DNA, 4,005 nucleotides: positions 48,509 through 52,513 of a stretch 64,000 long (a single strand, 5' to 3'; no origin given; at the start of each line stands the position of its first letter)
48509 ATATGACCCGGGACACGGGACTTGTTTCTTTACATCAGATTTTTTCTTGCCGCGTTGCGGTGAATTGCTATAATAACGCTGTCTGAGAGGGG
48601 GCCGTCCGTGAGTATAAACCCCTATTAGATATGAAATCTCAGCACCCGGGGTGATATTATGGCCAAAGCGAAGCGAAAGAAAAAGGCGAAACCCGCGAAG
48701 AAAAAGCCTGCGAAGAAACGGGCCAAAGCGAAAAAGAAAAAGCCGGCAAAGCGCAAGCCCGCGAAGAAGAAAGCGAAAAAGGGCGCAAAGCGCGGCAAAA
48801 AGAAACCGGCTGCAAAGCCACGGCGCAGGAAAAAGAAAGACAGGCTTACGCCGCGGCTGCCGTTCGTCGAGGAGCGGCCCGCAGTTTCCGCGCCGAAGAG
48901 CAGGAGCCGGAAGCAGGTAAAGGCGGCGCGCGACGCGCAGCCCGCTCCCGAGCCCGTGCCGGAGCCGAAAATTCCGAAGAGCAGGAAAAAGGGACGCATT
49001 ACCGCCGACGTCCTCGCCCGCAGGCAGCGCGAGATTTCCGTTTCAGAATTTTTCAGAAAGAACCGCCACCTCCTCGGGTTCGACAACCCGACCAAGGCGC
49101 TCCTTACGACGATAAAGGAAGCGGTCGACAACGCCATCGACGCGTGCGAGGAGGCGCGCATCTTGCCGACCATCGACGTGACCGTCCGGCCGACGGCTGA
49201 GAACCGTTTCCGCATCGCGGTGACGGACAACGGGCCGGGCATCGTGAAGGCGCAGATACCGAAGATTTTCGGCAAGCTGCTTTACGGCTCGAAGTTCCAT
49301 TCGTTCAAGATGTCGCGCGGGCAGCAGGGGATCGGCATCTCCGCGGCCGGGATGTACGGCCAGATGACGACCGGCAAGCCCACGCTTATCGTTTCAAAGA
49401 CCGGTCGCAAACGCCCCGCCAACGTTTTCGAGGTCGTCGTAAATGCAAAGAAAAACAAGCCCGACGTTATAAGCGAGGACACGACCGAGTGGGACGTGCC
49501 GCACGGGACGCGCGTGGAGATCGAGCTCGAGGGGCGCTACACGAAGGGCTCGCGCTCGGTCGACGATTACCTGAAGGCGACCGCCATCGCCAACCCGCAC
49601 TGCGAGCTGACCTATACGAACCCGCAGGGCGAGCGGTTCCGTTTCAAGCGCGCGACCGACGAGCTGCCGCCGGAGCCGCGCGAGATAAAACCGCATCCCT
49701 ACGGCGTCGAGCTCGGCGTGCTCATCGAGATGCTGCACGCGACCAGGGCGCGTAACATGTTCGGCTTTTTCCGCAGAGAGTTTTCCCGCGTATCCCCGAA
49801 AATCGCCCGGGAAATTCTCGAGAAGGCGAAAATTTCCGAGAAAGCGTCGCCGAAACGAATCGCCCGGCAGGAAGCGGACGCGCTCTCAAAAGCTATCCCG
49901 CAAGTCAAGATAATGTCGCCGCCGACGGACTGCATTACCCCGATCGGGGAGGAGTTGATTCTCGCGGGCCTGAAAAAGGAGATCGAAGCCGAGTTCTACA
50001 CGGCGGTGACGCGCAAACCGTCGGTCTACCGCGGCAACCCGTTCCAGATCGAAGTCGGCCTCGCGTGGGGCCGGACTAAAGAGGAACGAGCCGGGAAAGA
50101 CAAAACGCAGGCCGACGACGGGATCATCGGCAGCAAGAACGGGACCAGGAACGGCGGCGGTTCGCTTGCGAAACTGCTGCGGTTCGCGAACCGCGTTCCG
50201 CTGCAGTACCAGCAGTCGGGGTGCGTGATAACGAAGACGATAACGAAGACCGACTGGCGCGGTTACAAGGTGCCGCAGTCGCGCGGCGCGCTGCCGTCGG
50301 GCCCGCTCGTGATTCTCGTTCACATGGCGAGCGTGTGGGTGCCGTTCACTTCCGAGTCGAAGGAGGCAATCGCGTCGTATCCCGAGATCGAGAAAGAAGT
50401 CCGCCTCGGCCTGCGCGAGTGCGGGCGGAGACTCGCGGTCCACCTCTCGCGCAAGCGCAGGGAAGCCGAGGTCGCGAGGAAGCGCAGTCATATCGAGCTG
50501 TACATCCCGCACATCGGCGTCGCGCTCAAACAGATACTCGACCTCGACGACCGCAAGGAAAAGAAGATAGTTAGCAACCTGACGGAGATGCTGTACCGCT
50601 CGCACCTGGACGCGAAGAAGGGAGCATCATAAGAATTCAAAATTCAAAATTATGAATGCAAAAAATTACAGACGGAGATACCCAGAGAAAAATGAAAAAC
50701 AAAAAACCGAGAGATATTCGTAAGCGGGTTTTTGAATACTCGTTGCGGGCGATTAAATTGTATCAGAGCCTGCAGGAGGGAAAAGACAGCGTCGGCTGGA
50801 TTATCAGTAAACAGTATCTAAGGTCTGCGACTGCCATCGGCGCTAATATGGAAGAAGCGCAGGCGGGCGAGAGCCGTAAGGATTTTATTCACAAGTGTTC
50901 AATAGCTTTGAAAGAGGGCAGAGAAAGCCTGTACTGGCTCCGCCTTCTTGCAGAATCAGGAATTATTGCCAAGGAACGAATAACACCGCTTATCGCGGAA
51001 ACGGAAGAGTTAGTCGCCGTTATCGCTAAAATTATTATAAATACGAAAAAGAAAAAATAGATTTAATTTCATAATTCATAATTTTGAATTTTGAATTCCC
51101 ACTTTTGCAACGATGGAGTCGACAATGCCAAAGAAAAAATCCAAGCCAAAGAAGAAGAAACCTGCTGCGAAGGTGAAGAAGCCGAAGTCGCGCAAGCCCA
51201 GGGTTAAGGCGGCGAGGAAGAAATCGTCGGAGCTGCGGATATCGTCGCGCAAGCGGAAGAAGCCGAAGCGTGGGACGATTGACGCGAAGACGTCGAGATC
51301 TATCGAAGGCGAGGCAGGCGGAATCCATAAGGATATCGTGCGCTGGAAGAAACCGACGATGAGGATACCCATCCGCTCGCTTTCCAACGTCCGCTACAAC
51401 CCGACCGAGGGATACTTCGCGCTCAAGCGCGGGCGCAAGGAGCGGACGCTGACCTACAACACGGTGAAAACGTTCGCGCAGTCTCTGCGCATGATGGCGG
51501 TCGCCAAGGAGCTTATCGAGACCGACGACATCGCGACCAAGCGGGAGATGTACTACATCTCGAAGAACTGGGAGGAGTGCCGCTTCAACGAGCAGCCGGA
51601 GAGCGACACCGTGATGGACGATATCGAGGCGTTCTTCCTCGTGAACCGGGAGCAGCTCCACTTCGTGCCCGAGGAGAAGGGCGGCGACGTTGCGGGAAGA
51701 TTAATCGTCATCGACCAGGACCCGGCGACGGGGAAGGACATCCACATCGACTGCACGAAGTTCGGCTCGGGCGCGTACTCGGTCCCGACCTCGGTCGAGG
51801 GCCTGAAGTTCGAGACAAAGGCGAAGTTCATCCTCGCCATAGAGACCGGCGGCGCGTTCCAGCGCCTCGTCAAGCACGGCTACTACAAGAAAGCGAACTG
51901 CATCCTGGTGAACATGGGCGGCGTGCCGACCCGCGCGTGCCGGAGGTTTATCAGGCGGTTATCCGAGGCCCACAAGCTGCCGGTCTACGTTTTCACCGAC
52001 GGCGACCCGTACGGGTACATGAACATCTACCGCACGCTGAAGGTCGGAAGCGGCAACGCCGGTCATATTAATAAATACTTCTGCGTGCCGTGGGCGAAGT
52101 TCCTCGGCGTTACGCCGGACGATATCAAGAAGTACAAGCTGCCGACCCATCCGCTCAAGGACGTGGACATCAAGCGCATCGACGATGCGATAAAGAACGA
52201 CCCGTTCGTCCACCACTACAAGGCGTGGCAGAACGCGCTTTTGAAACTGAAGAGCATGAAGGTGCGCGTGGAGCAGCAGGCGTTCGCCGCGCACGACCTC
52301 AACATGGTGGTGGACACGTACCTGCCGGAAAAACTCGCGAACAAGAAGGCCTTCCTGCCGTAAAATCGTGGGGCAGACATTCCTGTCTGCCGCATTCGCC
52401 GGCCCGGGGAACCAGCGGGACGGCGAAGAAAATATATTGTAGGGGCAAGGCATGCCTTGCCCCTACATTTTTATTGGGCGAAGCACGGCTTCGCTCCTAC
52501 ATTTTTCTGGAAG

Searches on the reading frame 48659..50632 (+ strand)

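Call 80: search_protein_families(library=pfam, proteins=[window:48659-50632:+], max_evalue=0.001)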
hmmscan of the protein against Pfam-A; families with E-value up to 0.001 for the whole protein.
window:48659-50632:+ (657 aa): 3 families
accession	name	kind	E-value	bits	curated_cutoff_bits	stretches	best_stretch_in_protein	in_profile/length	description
PF09239.17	Topo-VIb_trans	-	3.9e-56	189.7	24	1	421-607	1-158/159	Topoisomerase VI B subunit, transducer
PF02518.31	HATPase_c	-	2.7e-11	44.3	26.4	1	147-235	5-85/111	Histidine kinase-, DNA gyrase B-, and HSP90-like ATPase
PF13589.12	HATPase_c_3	-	1.9e-08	34.9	25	1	151-276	6-122/137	Histidine kinase-, DNA gyrase B-, and HSP90-like ATPase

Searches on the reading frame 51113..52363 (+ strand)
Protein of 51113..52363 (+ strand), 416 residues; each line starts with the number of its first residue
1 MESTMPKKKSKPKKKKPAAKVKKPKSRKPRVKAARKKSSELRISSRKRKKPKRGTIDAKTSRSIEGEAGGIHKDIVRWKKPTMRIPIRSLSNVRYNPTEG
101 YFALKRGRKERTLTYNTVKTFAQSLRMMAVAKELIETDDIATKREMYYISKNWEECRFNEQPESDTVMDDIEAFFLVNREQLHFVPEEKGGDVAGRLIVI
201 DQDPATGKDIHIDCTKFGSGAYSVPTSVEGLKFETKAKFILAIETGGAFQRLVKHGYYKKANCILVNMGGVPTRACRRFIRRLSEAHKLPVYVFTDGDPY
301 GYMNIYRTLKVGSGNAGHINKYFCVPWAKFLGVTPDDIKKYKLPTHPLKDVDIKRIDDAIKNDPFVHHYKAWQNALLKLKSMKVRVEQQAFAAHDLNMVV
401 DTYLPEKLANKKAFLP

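Call 80: search_protein_families(library=pfam, proteins=[window:51113-52363:+], max_evalue=0.001)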
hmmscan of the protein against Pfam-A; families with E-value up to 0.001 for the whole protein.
window:51113-52363:+ (416 aa): 3 families
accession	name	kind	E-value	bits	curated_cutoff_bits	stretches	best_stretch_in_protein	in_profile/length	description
PF21180.3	TOP6A-Spo11_Toprim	-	1.1e-56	191.9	24.1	1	239-408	1-170/170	Topoisomerase 6 subunit A/Spo11, Toprim domain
PF20768.2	Topo_VI_alpha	-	1.5e-16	60.4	23.6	1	187-237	1-50/50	All-beta domain in DNA topoisomerase VI alpha subunit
PF04406.19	TP6A_N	-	1e-15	57.7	26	1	119-183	1-61/62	Type IIB DNA topoisomerase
